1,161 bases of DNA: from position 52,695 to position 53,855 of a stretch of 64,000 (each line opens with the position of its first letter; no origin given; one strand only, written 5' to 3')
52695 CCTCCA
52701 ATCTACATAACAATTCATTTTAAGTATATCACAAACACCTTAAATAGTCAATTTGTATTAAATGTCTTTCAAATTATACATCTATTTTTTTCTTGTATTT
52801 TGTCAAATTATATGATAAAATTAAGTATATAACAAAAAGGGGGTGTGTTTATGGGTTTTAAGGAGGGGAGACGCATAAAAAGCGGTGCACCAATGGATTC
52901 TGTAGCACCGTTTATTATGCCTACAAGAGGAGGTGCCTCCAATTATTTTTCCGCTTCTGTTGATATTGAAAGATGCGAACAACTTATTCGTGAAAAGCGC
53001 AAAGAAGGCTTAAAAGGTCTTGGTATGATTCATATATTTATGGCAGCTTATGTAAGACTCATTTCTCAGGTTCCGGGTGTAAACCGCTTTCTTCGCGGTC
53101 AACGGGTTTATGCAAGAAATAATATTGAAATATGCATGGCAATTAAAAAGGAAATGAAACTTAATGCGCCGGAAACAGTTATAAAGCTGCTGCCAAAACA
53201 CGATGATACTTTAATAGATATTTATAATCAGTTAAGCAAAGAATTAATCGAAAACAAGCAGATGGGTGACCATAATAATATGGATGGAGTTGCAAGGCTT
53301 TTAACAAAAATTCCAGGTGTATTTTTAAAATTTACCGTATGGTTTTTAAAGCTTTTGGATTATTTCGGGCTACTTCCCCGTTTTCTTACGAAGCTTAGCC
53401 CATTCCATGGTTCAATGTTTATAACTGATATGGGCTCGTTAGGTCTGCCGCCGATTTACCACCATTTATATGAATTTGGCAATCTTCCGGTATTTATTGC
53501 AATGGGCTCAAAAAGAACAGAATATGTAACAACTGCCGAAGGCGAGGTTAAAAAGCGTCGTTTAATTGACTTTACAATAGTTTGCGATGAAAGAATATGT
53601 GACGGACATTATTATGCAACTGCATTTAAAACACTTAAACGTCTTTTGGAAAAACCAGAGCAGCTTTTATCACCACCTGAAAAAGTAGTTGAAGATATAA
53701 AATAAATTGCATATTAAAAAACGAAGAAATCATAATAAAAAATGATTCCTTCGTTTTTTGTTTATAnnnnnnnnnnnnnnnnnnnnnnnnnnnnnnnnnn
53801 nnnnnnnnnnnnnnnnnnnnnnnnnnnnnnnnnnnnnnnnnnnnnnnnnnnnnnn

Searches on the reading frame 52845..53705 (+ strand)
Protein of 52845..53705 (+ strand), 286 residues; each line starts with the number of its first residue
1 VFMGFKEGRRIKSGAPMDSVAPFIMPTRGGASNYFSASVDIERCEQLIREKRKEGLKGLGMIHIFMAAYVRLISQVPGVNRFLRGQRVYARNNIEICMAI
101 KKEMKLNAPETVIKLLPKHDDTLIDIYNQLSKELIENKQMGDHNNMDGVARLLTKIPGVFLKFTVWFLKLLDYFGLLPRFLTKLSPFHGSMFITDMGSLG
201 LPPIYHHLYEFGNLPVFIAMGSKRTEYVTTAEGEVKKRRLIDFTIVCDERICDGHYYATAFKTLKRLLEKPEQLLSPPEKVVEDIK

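Call 43: search_protein_families(library=ncbifam, proteins=[window:52845-53705:+], max_evalue=1e-8)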
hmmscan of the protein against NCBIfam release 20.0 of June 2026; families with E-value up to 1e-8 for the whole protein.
window:52845-53705:+ (286 aa): 0 families

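Call 63: search_protein_families(library=pfam, proteins=[window:52845-53705:+], max_evalue=0.000001)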
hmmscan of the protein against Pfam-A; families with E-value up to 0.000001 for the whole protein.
window:52845-53705:+ (286 aa): 1 family
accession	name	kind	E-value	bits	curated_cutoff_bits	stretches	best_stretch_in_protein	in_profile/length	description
PF00198.28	2-oxoacid_dh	-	6.5e-13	49.1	23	1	218-275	175-231/232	2-oxoacid dehydrogenases acyltransferase (catalytic domain)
